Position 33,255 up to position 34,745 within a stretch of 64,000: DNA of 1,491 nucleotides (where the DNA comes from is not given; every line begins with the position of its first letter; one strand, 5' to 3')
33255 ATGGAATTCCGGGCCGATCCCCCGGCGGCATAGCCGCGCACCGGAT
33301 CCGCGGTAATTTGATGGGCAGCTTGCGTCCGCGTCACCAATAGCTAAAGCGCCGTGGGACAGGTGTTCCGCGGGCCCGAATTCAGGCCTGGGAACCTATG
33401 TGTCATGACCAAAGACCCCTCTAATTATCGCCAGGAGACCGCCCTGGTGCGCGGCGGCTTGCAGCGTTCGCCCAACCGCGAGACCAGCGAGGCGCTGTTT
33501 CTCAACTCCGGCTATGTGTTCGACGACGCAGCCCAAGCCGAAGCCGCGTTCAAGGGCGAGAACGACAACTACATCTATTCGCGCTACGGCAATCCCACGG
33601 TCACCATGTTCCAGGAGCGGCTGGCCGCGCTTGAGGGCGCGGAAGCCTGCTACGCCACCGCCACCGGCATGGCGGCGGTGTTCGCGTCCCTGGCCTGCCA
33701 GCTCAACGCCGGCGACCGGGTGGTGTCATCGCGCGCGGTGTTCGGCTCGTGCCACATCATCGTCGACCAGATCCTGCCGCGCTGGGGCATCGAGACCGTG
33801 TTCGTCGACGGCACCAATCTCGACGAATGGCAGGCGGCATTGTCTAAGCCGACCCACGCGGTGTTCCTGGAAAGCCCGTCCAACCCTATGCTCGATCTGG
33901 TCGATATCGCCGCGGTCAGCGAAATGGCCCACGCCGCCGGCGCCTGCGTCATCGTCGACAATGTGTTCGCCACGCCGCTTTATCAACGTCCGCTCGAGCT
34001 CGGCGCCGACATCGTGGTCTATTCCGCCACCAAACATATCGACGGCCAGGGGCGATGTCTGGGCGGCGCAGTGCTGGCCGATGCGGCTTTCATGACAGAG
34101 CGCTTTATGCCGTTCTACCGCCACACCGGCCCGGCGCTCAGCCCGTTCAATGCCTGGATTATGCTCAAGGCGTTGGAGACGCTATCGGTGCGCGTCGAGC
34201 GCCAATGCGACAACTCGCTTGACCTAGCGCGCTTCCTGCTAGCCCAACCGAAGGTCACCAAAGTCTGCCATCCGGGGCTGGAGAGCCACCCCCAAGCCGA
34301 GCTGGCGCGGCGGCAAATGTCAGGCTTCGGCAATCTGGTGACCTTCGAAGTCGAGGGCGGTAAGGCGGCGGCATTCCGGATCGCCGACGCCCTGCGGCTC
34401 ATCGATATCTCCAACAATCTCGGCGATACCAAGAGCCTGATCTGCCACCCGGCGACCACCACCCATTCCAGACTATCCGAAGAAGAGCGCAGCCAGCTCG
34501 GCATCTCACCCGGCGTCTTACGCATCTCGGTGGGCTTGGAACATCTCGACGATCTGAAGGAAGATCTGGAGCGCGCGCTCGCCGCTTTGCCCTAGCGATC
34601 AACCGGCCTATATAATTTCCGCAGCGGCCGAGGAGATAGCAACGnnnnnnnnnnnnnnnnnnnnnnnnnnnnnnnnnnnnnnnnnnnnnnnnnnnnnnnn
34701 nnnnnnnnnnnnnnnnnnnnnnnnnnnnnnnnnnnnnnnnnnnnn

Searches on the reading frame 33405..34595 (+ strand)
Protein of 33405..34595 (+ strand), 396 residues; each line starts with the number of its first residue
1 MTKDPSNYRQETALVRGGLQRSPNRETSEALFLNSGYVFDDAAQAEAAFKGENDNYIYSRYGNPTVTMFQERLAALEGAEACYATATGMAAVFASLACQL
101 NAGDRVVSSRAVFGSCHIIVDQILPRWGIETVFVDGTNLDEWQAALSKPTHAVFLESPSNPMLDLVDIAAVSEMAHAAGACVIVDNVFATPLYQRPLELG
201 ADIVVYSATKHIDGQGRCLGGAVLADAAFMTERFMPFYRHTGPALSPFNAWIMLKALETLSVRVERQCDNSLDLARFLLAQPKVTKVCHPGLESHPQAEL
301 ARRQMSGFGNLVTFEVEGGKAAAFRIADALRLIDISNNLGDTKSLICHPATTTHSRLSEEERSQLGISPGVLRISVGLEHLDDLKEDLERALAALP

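Call 6: search_protein_families(library=ncbifam, proteins=[window:33405-34595:+])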
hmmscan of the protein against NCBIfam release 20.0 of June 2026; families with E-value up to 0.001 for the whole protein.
window:33405-34595:+ (396 aa): 48 families (the best 25 are shown)
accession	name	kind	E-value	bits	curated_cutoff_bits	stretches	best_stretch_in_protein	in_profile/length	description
NF005870.0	PRK07810.1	equivalog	3.5e-182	605.4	618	1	3-392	12-405/406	O-succinylhomoserine sulfhydrylase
NF005696.0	PRK07504.1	equivalog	3.9e-178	592.2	675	1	3-394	4-395/397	O-succinylhomoserine sulfhydrylase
TIGR01325.1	O_suc_HS_sulf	equivalog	9.5e-177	587.3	510.05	1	12-392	2-380/380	O-succinylhomoserine sulfhydrylase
NF006003.0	PRK08133.1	equivalog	1.4e-166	554.1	522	1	3-393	5-395/396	O-succinylhomoserine sulfhydrylase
TIGR01326.1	OAH_OAS_sulfhy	subfamily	2.4e-113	379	495.1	2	10-229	2-222/418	O-acetylhomoserine aminocarboxypropyltransferase/cysteine synthase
TIGR01328.1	met_gam_lyase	equivalog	3e-112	375.4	549.7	1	29-395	24-391/391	methionine gamma-lyase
NF005695.0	PRK07503.1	equivalog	5.6e-110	367.8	666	1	31-394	32-396/403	methionine gamma-lyase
NF004876.0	PRK06234.1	subfamily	2.4e-109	366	666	1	30-394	30-397/400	methionine gamma-lyase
NF006097.0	PRK08249.1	equivalog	2.9e-101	338.7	600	1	7-395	8-396/402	cystathionine gamma-synthase family protein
NF006096.0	PRK08248.1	equivalog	1.2e-100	337.2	726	2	6-228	5-228/431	homocysteine synthase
NF005263.0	PRK06767.1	equivalog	1.6e-99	333.5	617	1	9-394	5-385/392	methionine gamma-lyase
NF005872.0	PRK07812.1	equivalog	9.3e-99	330.8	703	2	6-229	13-238/439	bifunctional o-acetylhomoserine/o-acetylserine sulfhydrylase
NF006004.0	PRK08134.1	equivalog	7e-98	328.1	636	2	12-229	11-229/433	O-acetylhomoserine aminocarboxypropyltransferase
NF005871.0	PRK07811.1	equivalog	7.9e-97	324.3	513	1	47-393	44-387/389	cystathionine gamma-synthase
NF004650.0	PRK05994.1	equivalog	1.6e-92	310.6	667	2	29-228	28-227/427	O-acetylhomoserine aminocarboxypropyltransferase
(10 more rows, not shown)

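Call 9: find_related_loci(query=window:33405-34595:+, collection=genome_contigs, flank=2500)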
Query window:33405-34595:+ (396 aa) in genome_contigs; peptide patterns used: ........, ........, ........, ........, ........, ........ (x = any residue, [..] = any of these).
572 stretches matched a pattern; 406 encode a relative of the query (tblastn E <= 1e-3); the best 80 are kept; 80 distinct loci.
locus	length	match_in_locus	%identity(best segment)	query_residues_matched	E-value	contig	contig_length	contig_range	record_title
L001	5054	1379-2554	91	1-392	0e+0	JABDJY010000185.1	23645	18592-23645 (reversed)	MAG: Alphaproteobacteria bacterium isolate SS_bin_35 k127_1699473, whole genome shotgun sequence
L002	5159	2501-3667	90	1-389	0e+0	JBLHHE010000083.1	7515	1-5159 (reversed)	MAG: Alphaproteobacteria bacterium isolate 3300054976_17 Ga0535667_0021655, whole genome shotgun sequence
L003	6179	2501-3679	91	1-393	0e+0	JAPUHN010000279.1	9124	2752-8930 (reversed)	MAG: Alphaproteobacteria bacterium isolate KW1-S08_12 KW1-S08_12_cg279, whole genome shotgun sequence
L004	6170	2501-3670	89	1-390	0e+0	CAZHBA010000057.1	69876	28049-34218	MAG TPA_asm: uncultured Rhodospirillaceae bacterium isolate SRP260945_co2_420 genome assembly, contig: k141_2244202, who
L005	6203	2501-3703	86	1-396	0e+0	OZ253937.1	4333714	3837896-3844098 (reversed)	MAG: Alphaproteobacteria bacterium isolate 26bd64c0-0f2d-4e52-a063-61ff611ccdf2 genome assembly, chromosome: 1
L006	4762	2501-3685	88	1-395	0e+0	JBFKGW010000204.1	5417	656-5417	MAG: Alphaproteobacteria bacterium isolate Mix_sand21.2022.07.D.20 k141_3615796_length_5417_cov_9.0000, whole genome sho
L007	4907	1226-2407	84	1-395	0e+0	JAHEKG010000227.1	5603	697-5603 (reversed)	MAG: Rhodospirillales bacterium isolate Ww578 NODE_60262_length_5603_cov_1.674389, whole genome shotgun sequence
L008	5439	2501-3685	73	1-395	0e+0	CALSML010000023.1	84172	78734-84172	MAG: uncultured Alphaproteobacteria bacterium isolate A_MB178 genome assembly, contig: contig_16665_A_MB178, whole genom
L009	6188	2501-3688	73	2-392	0e+0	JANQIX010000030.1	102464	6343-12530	MAG: Alphaproteobacteria bacterium isolate PL24a_bin.80 k99_2390181, whole genome shotgun sequence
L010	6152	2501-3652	74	9-392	0e+0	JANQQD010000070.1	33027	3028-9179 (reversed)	MAG: Anaerolineae bacterium isolate IP29b_bin.19 k99_1266979, whole genome shotgun sequence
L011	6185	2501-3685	73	1-395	0e+0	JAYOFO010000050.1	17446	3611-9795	MAG: Rhodospirillaceae bacterium isolate 139551_S153_metabat_bins_2.tsv.032 NODE_3393_length_17446_cov_21.420505, whole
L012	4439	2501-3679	72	1-393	0e+0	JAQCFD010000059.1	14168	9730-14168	MAG: Proteobacteria bacterium isolate casp40-mb.141 NODE_10140_length_14168_cov_0.060203, whole genome shotgun sequence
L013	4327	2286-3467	65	3-395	0e+0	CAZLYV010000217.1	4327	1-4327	MAG TPA_asm: uncultured Acetobacteraceae bacterium isolate SRP119689_co1_327 genome assembly, contig: NODE_35057_length_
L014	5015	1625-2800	65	4-394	2e-178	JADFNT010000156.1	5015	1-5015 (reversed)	MAG: Proteobacteria bacterium isolate B64T3L14 B64T3L14_NODE18279, whole genome shotgun sequence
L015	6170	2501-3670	66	6-395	2e-173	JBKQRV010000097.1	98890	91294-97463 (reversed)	MAG: Alphaproteobacteria bacterium isolate MGr3G3H3I__bin_160 MGr3G3H3I_000000142233, whole genome shotgun sequence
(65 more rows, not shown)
